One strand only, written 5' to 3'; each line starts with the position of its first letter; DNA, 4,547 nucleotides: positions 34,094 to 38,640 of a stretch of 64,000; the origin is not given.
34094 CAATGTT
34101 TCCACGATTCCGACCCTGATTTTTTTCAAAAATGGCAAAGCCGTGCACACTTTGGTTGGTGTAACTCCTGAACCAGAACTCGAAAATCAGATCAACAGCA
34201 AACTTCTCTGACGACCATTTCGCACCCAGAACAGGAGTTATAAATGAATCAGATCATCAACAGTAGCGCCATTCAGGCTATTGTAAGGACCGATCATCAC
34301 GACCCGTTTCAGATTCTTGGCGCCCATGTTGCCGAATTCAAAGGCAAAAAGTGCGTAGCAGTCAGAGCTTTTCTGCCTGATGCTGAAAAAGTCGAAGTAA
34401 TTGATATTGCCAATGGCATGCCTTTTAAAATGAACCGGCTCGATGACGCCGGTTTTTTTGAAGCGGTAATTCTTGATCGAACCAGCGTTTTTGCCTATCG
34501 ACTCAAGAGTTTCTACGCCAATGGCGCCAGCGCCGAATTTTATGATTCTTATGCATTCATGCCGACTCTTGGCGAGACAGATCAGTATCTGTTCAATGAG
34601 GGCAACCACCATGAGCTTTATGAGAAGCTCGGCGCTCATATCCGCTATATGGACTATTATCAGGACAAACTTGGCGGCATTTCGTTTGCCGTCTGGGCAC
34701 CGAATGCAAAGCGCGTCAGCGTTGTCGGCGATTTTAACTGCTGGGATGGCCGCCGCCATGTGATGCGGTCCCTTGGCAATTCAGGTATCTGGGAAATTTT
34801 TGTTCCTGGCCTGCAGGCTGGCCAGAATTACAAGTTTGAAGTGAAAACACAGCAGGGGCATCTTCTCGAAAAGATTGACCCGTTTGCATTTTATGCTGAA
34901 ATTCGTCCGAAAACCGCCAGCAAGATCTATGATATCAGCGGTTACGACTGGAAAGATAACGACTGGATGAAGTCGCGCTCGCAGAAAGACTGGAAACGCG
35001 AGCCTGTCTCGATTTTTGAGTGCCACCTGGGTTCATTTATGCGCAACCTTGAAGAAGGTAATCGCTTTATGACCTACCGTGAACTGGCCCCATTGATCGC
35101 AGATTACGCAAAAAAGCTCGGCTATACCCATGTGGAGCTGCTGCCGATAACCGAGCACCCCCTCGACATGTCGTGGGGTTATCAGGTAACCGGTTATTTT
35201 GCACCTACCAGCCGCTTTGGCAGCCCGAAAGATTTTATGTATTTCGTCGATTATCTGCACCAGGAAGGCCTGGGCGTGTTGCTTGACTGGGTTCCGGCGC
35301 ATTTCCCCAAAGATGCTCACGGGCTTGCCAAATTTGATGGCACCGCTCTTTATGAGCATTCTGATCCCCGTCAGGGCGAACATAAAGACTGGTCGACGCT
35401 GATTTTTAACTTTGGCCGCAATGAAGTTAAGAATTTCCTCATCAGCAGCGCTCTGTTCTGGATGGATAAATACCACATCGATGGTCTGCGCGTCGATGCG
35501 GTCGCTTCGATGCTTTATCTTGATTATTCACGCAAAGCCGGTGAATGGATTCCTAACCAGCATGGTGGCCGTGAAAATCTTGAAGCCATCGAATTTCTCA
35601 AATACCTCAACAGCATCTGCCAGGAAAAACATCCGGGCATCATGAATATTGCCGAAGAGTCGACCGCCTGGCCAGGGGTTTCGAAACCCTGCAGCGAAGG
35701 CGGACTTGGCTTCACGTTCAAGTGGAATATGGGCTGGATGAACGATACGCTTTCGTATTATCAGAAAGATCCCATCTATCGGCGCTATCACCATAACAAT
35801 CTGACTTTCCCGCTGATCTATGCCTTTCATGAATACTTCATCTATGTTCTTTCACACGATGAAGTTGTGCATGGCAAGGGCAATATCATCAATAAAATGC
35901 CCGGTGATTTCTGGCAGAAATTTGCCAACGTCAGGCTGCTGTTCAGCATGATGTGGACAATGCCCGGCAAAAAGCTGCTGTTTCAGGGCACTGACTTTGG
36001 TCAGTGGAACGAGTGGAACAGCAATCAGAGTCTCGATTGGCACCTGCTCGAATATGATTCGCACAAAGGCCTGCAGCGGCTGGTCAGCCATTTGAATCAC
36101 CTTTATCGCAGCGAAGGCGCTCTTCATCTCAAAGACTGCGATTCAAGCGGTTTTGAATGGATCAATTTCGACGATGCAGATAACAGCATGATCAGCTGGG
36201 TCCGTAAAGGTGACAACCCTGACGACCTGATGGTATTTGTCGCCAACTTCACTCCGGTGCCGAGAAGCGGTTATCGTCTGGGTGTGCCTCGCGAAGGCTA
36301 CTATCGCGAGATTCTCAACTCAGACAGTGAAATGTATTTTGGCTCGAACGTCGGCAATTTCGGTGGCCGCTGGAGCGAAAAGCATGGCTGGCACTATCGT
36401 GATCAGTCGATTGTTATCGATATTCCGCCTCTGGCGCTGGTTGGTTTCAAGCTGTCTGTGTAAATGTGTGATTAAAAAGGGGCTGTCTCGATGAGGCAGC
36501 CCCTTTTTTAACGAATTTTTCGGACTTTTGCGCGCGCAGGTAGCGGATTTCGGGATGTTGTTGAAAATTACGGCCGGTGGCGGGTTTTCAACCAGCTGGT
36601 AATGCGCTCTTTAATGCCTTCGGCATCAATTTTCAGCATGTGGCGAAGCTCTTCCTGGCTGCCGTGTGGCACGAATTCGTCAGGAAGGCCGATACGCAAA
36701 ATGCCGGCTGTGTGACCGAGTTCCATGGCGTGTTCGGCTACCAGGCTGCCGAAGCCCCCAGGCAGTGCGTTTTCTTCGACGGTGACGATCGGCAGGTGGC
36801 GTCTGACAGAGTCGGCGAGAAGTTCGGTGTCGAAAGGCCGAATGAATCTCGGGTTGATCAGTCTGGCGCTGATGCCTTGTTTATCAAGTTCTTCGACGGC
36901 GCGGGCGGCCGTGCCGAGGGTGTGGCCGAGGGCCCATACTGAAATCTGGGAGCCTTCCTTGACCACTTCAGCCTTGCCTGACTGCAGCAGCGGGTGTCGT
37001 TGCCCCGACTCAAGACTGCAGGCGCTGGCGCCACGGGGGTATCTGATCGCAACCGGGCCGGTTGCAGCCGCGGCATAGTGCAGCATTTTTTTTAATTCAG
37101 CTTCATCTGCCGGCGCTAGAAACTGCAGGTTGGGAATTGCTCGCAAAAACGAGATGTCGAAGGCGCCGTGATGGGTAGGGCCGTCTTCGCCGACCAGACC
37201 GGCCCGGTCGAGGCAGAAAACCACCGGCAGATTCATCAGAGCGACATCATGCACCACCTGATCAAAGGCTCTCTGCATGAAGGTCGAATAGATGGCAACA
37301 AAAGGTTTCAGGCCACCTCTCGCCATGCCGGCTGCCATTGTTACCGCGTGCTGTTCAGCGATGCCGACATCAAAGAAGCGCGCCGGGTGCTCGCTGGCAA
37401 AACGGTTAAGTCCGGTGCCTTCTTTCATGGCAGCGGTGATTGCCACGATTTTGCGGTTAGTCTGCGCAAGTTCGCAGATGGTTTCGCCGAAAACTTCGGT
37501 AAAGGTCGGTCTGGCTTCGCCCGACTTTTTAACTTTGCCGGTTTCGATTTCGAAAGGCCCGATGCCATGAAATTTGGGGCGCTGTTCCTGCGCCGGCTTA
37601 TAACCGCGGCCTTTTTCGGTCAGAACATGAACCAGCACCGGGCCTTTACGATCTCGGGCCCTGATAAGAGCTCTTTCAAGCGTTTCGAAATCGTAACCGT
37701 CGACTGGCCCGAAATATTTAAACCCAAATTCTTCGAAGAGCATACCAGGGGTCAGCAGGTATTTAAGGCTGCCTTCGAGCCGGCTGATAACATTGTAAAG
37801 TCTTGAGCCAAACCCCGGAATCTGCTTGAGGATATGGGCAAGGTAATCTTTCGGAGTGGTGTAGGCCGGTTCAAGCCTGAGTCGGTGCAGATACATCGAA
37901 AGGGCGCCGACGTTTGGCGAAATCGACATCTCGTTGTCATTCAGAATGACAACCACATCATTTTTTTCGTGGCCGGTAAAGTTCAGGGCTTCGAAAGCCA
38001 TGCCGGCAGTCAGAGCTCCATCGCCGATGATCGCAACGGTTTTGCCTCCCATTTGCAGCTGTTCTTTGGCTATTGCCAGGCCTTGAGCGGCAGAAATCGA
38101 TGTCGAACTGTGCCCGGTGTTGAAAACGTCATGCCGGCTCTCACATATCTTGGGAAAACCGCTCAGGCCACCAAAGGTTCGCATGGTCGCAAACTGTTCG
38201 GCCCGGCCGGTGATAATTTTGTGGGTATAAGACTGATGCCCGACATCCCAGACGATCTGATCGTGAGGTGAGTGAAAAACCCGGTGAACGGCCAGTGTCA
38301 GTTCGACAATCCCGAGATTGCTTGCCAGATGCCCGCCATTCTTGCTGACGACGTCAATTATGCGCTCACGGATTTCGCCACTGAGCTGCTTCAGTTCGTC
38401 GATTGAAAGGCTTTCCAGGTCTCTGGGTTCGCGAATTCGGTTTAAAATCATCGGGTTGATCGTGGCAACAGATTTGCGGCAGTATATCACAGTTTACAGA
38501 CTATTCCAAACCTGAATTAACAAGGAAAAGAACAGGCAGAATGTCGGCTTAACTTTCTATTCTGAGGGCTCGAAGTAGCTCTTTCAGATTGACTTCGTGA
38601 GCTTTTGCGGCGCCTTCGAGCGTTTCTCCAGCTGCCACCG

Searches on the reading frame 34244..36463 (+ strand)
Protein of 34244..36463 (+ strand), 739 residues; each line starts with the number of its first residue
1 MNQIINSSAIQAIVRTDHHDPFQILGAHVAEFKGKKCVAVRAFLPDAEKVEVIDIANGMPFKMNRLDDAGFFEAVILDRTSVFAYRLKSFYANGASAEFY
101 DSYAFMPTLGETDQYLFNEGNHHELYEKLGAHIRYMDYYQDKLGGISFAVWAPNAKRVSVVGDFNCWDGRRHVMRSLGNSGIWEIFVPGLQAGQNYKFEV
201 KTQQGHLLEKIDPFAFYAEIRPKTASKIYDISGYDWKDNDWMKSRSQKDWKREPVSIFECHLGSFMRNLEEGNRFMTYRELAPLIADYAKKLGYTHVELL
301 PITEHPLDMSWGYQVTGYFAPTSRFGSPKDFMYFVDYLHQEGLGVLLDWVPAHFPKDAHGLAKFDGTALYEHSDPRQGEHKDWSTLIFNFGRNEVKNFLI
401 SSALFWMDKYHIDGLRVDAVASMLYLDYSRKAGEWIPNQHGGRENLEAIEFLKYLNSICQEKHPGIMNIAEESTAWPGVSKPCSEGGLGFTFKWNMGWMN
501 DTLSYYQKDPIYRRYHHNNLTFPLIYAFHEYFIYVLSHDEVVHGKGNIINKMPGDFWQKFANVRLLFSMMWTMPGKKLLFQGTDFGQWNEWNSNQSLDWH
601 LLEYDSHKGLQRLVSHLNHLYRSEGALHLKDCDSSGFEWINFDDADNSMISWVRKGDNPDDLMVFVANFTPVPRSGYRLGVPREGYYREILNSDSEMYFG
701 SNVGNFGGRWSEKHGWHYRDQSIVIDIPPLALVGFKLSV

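Call 48: search_protein_families(library=pfam, proteins=[window:34244-36463:+], max_evalue=0.0001)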
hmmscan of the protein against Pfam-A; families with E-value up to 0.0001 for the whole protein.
window:34244-36463:+ (739 aa): 4 families
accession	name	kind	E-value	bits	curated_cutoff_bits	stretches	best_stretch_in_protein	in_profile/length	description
PF22019.2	GlgB_N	-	1.5e-31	108.8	27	2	8-103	3-94/94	alpha-1,4-glucan branching enzyme GlgB, N-terminal domain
PF02922.24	CBM_48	-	1.7e-31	108.8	22.4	1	128-215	1-83/83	Carbohydrate-binding module 48 (Isoamylase N-terminal domain)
PF02806.24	Alpha-amylase_C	-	3.1e-22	79.1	21.2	1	639-736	1-93/95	Alpha amylase, C-terminal all-beta domain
PF00128.31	Alpha-amylase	-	5.6e-17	62.6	22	2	287-357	26-95/446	Alpha amylase, catalytic domain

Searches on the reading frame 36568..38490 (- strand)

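Call 48: search_protein_families(library=pfam, proteins=[window:36568-38490:-], max_evalue=0.0001)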
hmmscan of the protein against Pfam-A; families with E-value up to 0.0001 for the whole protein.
window:36568-38490:- (640 aa): 7 families
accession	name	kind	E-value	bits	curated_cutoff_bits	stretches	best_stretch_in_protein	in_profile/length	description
PF13292.11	DXP_synthase_N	-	1.3e-116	389.1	21.2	1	16-291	1-274/274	1-deoxy-D-xylulose-5-phosphate synthase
PF02779.29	Transket_pyr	-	2.7e-52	177.4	27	1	329-488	4-171/174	Transketolase, pyrimidine binding domain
PF02780.25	Transketolase_C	-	1.7e-31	109.1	25.9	1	505-626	1-124/124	Transketolase, C-terminal domain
PF00456.26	Transketolase_N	-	9.7e-07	28.5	22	0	40-194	9-191/334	Transketolase, thiamine diphosphate binding domain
PF17147.9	PFOR_II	-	2.7e-06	28.1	27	1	517-591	4-78/102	Pyruvate:ferredoxin oxidoreductase core domain II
PF00676.26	E1_dh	-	4.6e-06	26.3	22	1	126-191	101-166/300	Dehydrogenase E1 component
PF02775.26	TPP_enzyme_C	-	1.9e-05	24.9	21.9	0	130-188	32-84/151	Thiamine pyrophosphate enzyme, C-terminal TPP binding domain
